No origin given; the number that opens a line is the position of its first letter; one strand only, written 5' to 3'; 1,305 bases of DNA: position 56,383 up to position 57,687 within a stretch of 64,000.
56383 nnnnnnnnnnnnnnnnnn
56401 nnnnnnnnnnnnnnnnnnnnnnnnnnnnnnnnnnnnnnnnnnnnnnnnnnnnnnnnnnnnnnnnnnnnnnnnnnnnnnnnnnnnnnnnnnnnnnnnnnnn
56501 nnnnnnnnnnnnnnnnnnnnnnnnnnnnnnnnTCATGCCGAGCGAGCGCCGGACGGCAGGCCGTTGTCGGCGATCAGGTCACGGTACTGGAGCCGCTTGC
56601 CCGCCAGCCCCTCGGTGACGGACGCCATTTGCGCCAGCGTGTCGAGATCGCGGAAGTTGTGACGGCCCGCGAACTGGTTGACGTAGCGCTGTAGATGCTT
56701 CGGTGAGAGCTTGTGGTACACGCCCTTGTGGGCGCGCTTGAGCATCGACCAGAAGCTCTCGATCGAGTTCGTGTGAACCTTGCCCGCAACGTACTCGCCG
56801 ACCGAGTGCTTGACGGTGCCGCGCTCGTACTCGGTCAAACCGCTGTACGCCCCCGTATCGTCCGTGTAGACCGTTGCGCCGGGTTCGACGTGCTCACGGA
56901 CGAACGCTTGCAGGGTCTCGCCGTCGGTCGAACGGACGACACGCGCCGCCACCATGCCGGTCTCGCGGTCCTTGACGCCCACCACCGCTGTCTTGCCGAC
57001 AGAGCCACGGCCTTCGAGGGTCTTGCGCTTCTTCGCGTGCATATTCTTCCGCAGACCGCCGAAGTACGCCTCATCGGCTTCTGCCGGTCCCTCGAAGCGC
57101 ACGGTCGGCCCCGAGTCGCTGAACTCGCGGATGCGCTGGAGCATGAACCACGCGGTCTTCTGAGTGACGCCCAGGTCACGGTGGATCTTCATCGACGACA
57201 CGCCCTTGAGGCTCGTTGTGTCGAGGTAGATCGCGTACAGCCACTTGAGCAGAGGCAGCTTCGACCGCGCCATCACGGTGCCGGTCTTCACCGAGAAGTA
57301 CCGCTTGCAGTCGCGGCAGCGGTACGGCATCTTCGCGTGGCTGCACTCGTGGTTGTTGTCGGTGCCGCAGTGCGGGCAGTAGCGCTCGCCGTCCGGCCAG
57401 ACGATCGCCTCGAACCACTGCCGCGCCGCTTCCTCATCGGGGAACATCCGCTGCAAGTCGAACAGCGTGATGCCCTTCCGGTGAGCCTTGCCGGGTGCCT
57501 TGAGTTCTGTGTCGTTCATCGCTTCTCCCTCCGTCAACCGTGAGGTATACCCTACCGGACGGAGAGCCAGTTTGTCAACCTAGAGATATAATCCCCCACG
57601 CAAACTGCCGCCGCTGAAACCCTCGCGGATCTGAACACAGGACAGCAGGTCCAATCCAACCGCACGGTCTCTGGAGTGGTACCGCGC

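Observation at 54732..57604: IS1595-family element with perfect 8-bp target duplication, carrying a methyltransferase as cargo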

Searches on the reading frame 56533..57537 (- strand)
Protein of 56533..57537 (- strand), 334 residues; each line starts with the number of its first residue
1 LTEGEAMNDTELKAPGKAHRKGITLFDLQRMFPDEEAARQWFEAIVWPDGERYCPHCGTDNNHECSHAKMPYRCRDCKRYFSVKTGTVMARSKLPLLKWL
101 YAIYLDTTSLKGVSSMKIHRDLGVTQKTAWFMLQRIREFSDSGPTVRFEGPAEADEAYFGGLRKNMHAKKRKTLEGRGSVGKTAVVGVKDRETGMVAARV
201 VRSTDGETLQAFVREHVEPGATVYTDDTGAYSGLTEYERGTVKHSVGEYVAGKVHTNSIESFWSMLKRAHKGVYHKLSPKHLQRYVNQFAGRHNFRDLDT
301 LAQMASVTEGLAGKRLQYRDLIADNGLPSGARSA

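Call 4: search_protein_families(library=pfam, proteins=[window:56533-57537:-], max_evalue=0.01)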
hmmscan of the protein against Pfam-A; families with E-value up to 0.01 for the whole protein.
window:56533-57537:- (334 aa): 2 families
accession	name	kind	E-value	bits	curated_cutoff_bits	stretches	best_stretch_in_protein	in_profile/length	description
PF12762.13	DDE_Tnp_IS1595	-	1.2e-39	136.2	27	1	149-294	3-153/153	ISXO2-like transposase domain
PF12760.12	Zn_ribbon_IS1595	-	3.7e-08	33.6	25.4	1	33-79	1-45/46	Transposase zinc-ribbon domain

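Call 5: search_protein_families(library=ncbifam, proteins=[window:56533-57537:-], max_evalue=0.01)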
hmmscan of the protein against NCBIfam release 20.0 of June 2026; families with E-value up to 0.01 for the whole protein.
window:56533-57537:- (334 aa): 3 families
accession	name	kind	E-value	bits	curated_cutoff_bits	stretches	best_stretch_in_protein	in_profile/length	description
NF033547.1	transpos_IS1595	equivalog_domain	8.5e-56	189.2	75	1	91-296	1-215/215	IS1595 family transposase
NF000242.2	macrolide_MphB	exception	0.00059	19.2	615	1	186-269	48-130/299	Mph(B) family macrolide 2'-phosphotransferase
NF033558.1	transpos_IS1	equivalog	0.00063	19.7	100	0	54-138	1-81/199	IS1 family transposase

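Call 9: find_homologous_proteins(query=window:56533-57537:-)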
Query window:56533-57537:- (334 aa): 7999 proteins with E <= 0.001 among 8000 candidates; the best 120 are listed.
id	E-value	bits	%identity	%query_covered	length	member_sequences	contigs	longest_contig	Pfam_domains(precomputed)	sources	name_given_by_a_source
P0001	1.5e-207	707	93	98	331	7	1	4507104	PF12760.13,PF12762.14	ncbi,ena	-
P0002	4.3e-192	656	88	98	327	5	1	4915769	PF12760.13,PF12762.14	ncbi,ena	-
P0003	5.1e-187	639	84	98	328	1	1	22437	PF12760.13,PF12762.14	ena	-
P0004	1.7e-183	628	82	97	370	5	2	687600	PF12760.13,PF12762.14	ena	-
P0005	3.3e-181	620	82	96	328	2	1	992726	PF12760.13,PF12762.14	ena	-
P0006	1.3e-180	618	82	96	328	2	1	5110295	PF12760.13,PF12762.14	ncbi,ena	-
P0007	2.0e-179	614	83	96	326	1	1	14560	PF12760.13,PF12762.14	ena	-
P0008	1.3e-178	612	83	98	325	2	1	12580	PF12760.13,PF12762.14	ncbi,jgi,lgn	-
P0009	2.4e-178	611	81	96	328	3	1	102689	PF12760.13,PF12762.14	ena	-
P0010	3.3e-178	610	82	96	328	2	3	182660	PF12760.13,PF12762.14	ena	-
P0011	4.0e-178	610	81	96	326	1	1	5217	PF12760.13,PF12762.14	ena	-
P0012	1.6e-177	608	80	97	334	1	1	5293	PF12760.13,PF12762.14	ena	-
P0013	6.8e-172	589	79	96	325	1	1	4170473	PF12760.13,PF12762.14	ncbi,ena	-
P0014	5.3e-171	587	77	97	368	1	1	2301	PF12760.13,PF12762.14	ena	-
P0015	5.5e-170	583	75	97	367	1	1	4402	PF12760.13,PF12762.14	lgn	-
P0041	3.0e-150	518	71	98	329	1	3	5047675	PF12760.13,PF12762.14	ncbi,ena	-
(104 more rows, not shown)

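Call 10: find_encoding_contigs(protein=P0001, flank=6000, max_places=10)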
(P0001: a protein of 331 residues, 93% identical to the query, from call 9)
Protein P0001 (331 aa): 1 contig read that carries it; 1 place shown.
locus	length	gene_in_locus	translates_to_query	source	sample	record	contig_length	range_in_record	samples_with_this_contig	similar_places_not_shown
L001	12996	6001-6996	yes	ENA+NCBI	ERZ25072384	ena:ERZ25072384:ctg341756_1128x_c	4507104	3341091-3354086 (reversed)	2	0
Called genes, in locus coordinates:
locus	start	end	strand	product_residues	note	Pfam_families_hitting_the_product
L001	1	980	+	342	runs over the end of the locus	PF06283:ThuA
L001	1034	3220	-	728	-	PF00916:Sulfate_transp, PF01740:STAS, PF00027:cNMP_binding (weak)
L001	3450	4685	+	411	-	PF00155:Aminotran_1_2, PF00266:Aminotran_5 (weak), PF01041:DegT_DnrJ_EryC1 (weak)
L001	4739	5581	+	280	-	PF03328:HpcH_HpaI, PF15617:C-C_Bond_Lyase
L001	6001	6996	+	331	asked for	PF12760:Zn_ribbon_IS1595, PF12762:DDE_Tnp_IS1595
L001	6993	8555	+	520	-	PF01555:N6_N4_Mtase, PF01844:HNH, PF14279:HNH_5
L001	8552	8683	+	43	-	-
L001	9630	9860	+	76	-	PF00550:PP-binding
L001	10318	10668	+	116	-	PF01648:ACPS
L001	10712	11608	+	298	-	PF12697:Abhydrolase_6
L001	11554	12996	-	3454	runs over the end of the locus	PF00109:ketoacyl-synt, PF02801:Ketoacyl-synt_C, PF16197:KAsynt_C_assoc, PF22336:RhiE-like_linker, PF22621:CurL-like_PKS_C, PF00698:Acyl_transf_1, PF21089:PKS_DH_N, PF14765:PS-DH, +19 more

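Call 11: find_encoding_contigs(protein=P0002, flank=6000, max_places=10)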
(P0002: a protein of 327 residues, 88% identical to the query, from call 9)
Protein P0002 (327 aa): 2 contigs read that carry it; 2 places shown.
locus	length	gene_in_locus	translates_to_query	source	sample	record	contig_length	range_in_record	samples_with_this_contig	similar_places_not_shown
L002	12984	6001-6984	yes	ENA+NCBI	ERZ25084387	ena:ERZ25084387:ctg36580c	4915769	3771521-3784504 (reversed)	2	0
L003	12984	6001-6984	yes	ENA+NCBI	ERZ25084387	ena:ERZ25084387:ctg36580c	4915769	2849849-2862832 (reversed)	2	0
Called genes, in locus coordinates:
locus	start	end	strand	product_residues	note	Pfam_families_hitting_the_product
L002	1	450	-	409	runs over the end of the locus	PF00109:ketoacyl-synt, PF02801:Ketoacyl-synt_C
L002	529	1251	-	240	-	PF00106:adh_short, PF08659:KR, PF13561:adh_short_C2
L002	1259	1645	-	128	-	PF22817:ApeP-like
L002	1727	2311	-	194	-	PF22818:ApeI-like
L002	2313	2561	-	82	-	PF00550:PP-binding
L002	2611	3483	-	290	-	PF01553:Acyltransferase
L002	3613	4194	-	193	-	PF00636:Ribonuclease_3, PF14622:Ribonucleas_3_3, PF00035:dsrm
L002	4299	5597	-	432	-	PF01336:tRNA_anti-codon, PF00152:tRNA-synt_2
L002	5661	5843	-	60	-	-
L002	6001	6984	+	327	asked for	PF12760:Zn_ribbon_IS1595, PF12762:DDE_Tnp_IS1595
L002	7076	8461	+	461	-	PF01555:N6_N4_Mtase, PF01844:HNH, PF13395:HNH_4 (faint), PF14279:HNH_5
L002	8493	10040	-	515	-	PF03235:GmrSD_N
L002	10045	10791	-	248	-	-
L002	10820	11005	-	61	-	-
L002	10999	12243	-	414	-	PF13175:AAA_15 (weak), PF13304:AAA_21 (weak)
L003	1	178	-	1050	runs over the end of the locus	PF04313:HSDR_N, PF04851:ResIII, PF18766:SWI2_SNF2, PF00270:DEAD (weak), PF22679:T1R_D3-like, PF11867:T1RH-like_C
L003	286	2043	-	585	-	PF13289:SIR2_2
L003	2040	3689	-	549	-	PF01420:Methylase_S (weak)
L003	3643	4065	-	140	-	PF08780:NTase_sub_bind (weak)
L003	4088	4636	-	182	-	PF15919:HicB_lk_antitox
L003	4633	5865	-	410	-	PF18862:ApeA_NTD1 (weak)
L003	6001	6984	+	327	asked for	PF12760:Zn_ribbon_IS1595, PF12762:DDE_Tnp_IS1595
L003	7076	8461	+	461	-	PF01555:N6_N4_Mtase, PF01844:HNH, PF13395:HNH_4 (faint), PF14279:HNH_5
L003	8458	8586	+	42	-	-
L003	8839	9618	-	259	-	PF08861:DUF1828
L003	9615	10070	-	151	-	PF22398:DUF6978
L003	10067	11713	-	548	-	PF12161:HsdM_N, PF02384:N6_Mtase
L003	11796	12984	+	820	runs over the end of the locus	PF00326:Peptidase_S9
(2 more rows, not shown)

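Call 30: find_related_loci(query=window:56533-57537:-, collection=genome_contigs, flank=5000)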
Query window:56533-57537:- (334 aa) in genome_contigs; peptide patterns used: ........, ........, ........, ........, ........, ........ (x = any residue, [..] = any of these).
599 stretches matched a pattern (row limit reached: there are more); 594 encode a relative of the query (tblastn E <= 1e-3); the best 80 are kept; 80 distinct loci.
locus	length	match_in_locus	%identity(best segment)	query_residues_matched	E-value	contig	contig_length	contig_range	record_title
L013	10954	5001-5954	74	13-332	6e-162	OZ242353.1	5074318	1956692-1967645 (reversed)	MAG: Candidatus Multivorans sp. isolate c55290c9-873c-4a20-8066-ae299be9a5bf genome assembly, chromosome: 1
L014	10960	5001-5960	71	13-333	1e-152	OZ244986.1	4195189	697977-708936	MAG: Candidatus Marinacidobacterium sp. isolate 3944564f-3231-43fa-8f4a-73563c7b229a genome assembly, chromosome: 1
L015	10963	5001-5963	63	13-333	7e-138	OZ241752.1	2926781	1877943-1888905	MAG: Alphaproteobacteria bacterium isolate 6026b01d-81e2-46a7-9fba-fdff0c654abc genome assembly, chromosome: 1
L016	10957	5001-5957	63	13-331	4e-135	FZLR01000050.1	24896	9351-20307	Rhodospirillaceae bacterium Spongia_Bin9 genome assembly, contig: NODE_50_length_24896_cov_4.95838, whole genome shotgun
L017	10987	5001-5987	62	10-333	8e-134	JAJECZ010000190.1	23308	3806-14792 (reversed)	MAG: Alphaproteobacteria bacterium isolate jk18xAbins.48 k141_632018, whole genome shotgun sequence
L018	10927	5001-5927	67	13-324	2e-133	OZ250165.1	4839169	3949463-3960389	MAG: Longimicrobiales bacterium isolate 36211dbd-b4a1-46f7-a7f4-81aaf8368965 genome assembly, chromosome: 1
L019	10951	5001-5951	63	5-323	3e-133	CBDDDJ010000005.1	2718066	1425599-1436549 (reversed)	MAG: Alphaproteobacteria bacterium isolate 99a9255a-ae84-4480-a3c5-ef76749d4b3c genome assembly, contig: contig_5, whole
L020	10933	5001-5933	64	13-330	9e-133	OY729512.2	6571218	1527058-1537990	MAG: Thalassobaculaceae bacterium isolate a8bd7160-0c7c-4351-a665-cbf86186f35e genome assembly, chromosome: 1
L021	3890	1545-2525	60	10-333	3e-134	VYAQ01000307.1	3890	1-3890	MAG: Gemmatimonadetes bacterium isolate SB0672_bin_21 NODE_6929_length_3890_cov_7.578879, whole genome shotgun sequence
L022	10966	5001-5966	63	13-333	3e-133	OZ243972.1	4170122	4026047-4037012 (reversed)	MAG: Alphaproteobacteria bacterium isolate 09f1bc1b-1bad-4b92-9679-6e0ab018260f genome assembly, chromosome: 1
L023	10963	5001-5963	61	13-334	2e-130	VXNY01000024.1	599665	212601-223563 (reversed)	MAG: Gammaproteobacteria bacterium isolate SB0662_bin_2 NODE_3_length_599665_cov_56.218585, whole genome shotgun sequenc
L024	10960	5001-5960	62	13-333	3e-130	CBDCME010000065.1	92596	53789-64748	MAG: Alphaproteobacteria bacterium isolate 1e3c690f-da49-40e6-bfa5-a0f7ba628e7d genome assembly, contig: contig_65, whol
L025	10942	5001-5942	62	13-327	2e-129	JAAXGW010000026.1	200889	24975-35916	MAG: OMG group bacterium isolate Plut_88873 unfiltered_Plut_88873_genomic_contig_559093, whole genome shotgun sequence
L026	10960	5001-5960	61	6-323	4e-129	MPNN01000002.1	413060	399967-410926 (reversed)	MAG: SAR202 cluster bacterium bin127 NODE_14_length_413060_cov_15.2884_ID_27, whole genome shotgun sequence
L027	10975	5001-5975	62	2-329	8e-129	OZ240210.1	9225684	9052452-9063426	MAG: Candidatus Marinacidobacterales bacterium isolate 0d31ad60-220b-4e30-b965-f5e03541a285 genome assembly, chromosome:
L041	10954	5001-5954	63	15-326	1e-125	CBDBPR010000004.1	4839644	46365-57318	MAG: Longimicrobiales bacterium isolate 15bddbfb-3f49-4ba2-9727-ef350e1ccbcb genome assembly, contig: contig_4, whole ge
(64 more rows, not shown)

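Call 40: search_protein_families(library=padloc, proteins=[window:56533-57537:-, L001:6993-8555:+], max_evalue=0.01)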
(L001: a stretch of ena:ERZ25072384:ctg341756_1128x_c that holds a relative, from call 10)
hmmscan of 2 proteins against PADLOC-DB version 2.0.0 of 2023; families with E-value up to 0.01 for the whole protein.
window:56533-57537:- (334 aa): 0 families

L001:6993-8555:+ (520 aa): 69 families (the best 25 are shown)
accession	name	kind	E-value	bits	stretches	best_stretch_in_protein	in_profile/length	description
PDLC03354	MTase_II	-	4.2e-51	172.3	2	122-267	128-271/425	Type II methyltransferase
PDLC03339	MTase_II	-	2.8e-44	149.5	3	342-412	202-272/399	Type II methyltransferase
PDLC03300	MTase_II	-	2.8e-34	116.6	2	36-206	14-167/302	Type II methyltransferase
PDLC03633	MTase_III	-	1.6e-30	104.4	2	32-202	77-229/616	Type III methyltransferase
PDLC03371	MTase_II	-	1.8e-28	97.8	2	343-414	184-255/260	Type II methyltransferase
PDLC03636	MTase_III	-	2.7e-26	90.5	2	123-231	96-202/575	Type III methyltransferase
PDLC03644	MTase_III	-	2.5e-25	87.2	2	33-246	38-231/542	Type III methyltransferase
PDLC03299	MTase_II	-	7e-24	82.8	2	344-412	190-258/296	Type II methyltransferase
PDLC03387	MTase_II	-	1.4e-21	74.9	2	357-414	221-278/289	Type II methyltransferase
PDLC03641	MTase_III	-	6.9e-19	65.8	1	35-391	106-432/657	Type III methyltransferase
PDLC03238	MTase_II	-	9e-19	65.8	2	355-413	309-365/428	Type II methyltransferase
PDLC03216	MTase_II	-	2.7e-18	64.1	2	350-430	194-273/364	Type II methyltransferase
PDLC03638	MTase_III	-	3e-18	63.6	2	122-206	430-513/816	Type III methyltransferase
PDLC03635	MTase_III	-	1.4e-17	61.7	2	122-207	267-356/708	Type III methyltransferase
PDLC03265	MTase_II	-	3.3e-17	60.9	2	339-411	255-328/333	Type II methyltransferase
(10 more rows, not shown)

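Call 51: find_encoding_contigs(protein=window:56533-57519:-, flank=5000, max_places=10)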
Protein window:56533-57519:- (328 aa): 1 contig read that carries it; 1 place shown.
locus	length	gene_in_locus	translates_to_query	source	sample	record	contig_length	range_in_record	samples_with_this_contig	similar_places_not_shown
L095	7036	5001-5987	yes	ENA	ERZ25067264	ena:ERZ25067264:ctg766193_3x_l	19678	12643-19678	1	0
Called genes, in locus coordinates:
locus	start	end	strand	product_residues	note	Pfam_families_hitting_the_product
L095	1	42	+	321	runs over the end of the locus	PF05235:CHAD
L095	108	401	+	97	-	-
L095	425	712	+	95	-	-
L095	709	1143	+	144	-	PF01850:PIN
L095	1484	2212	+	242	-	-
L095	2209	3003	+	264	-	PF04756:OST3_OST6 (weak), PF00085:Thioredoxin, PF13899:Thioredoxin_7 (faint), PF13098:Thioredoxin_2 (weak)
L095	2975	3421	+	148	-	PF12796:Ank_2 (faint), PF13637:Ank_4 (faint)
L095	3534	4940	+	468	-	PF00171:Aldedh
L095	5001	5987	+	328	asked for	PF12760:Zn_ribbon_IS1595, PF12762:DDE_Tnp_IS1595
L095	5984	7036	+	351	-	?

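Call 62: search_dna_similar(query=window:56533-57519:-, collection=plasmids, mode=protein, max_rows=25)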
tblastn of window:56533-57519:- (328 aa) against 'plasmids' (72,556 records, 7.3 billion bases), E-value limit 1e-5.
Records with a match: 483; places in all: 688; records where one place covers at least 80% of the query: 267.
Best place of each record, by identity: <60% 483.
By first word of the organism name: Sinorhizobium 42; Pseudosulfitobacter 30; Ralstonia 29; Acinetobacter 29; Xanthomonas 23; Rhizobium 18; Aeromonas 17; Mesorhizobium 14; Agrobacterium 12; Haloarcula 11; and 116 more.
By predicted mobility (MOB-suite, as given by PLSDB): non-mobilizable 245; conjugative 146; mobilizable 92.
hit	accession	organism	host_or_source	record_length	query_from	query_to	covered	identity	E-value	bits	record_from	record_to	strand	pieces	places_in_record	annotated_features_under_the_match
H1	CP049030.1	Rhodobacteraceae bacterium SC52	Apostichopus japonicus,pure ...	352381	9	302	90%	44.7%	7e-67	234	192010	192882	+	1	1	none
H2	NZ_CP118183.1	Entomospira culicis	Culex pipiens,cell culture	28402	18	316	91%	41.9%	3e-63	223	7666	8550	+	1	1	IS1595 family transposase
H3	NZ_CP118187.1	Entomospira culicis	Culex pipiens,cell culture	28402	18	316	91%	41.9%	3e-63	223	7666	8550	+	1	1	IS1595 family transposase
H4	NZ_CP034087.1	Methylocystis rosea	cell culture,groundwater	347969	18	317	91%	41.0%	3e-58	209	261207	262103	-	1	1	IS1595 family transposase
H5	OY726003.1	Phocaeicola massiliensis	-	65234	5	286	86%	42.5%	5e-56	203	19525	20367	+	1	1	record has no annotation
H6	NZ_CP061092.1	Roseomonas marmotae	Marmota himalayana,pure culture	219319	26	314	88%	38.9%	3e-48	180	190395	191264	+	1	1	IS1595 family transposase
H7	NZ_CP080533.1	Mesorhizobium sp. AR02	Oxytropis sp.,Cell culture,root nodule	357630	15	315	90%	37.7%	3e-37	182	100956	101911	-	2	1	none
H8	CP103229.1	Bacteroides faecis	Homo sapiens,cell culture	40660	18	317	91%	36.6%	7e-52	191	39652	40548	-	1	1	IS1595 family transposase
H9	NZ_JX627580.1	Methylobacterium oryzae CBMB20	-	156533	29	315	88%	37.6%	3e-48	180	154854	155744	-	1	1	IS1595 family transposase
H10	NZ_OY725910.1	Bacteroides finegoldii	-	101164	18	294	84%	38.6%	1e-51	190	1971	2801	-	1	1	none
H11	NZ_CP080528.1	Mesorhizobium sp. AR07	Oxytropis sp.,Cell culture,root nodule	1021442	23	313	89%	36.2%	1e-46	176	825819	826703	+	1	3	record has no annotation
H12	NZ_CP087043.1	Pseudosulfitobacter pseudonitzschiae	Mediolabrus comicus,The surface ...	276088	28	313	87%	36.3%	1e-44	170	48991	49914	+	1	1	IS1595 family transposase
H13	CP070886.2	Pseudosulfitobacter pseudonitzschiae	Skeletonema costatum,The surface ...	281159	28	313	87%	36.3%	1e-44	170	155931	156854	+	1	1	IS1595 family transposase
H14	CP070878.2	Pseudosulfitobacter pseudonitzschiae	Skeletonema costatum,The surface ...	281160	28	313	87%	36.3%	1e-44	170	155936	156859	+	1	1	IS1595 family transposase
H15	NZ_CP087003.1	Pseudosulfitobacter pseudonitzschiae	Skeletonema costatum,The surface ...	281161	28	313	87%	36.3%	1e-44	170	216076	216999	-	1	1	IS1595 family transposase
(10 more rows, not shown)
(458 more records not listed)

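Call 65: find_related_loci(query=window:56533-57519:-, collection=viral_contigs, flank=5000)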
Query window:56533-57519:- (328 aa) in viral_contigs; peptide patterns used: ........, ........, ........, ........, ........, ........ (x = any residue, [..] = any of these).
241 stretches matched a pattern; 238 encode a relative of the query (tblastn E <= 1e-3); the best 80 are kept; 80 distinct loci.
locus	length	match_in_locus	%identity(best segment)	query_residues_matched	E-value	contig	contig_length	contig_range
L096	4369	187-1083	46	18-317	1e-83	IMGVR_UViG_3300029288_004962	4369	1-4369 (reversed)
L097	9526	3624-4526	48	17-317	3e-83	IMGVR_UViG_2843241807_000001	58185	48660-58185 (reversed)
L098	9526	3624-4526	48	17-317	3e-83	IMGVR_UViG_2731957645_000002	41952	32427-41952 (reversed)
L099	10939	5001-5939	48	17-322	7e-83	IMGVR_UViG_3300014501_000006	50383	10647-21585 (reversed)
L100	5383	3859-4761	48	17-317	8e-82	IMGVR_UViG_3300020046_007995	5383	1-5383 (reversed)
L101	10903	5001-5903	48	17-317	9e-82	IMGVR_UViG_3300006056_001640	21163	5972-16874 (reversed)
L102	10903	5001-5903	48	17-317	6e-82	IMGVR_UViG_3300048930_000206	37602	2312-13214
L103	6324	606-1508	48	17-317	8e-82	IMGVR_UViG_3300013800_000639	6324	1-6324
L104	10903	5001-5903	48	17-317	2e-81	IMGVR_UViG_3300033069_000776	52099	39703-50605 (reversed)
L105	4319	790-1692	48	17-317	1e-81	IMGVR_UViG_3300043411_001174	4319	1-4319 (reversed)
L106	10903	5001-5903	48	17-317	2e-81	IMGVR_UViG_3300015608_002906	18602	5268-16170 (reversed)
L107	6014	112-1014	48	17-317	1e-81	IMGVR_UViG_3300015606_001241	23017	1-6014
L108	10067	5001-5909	46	14-317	7e-81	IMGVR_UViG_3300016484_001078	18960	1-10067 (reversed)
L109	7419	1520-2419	47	17-317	5e-81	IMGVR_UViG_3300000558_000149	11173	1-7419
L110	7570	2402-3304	47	17-317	7e-81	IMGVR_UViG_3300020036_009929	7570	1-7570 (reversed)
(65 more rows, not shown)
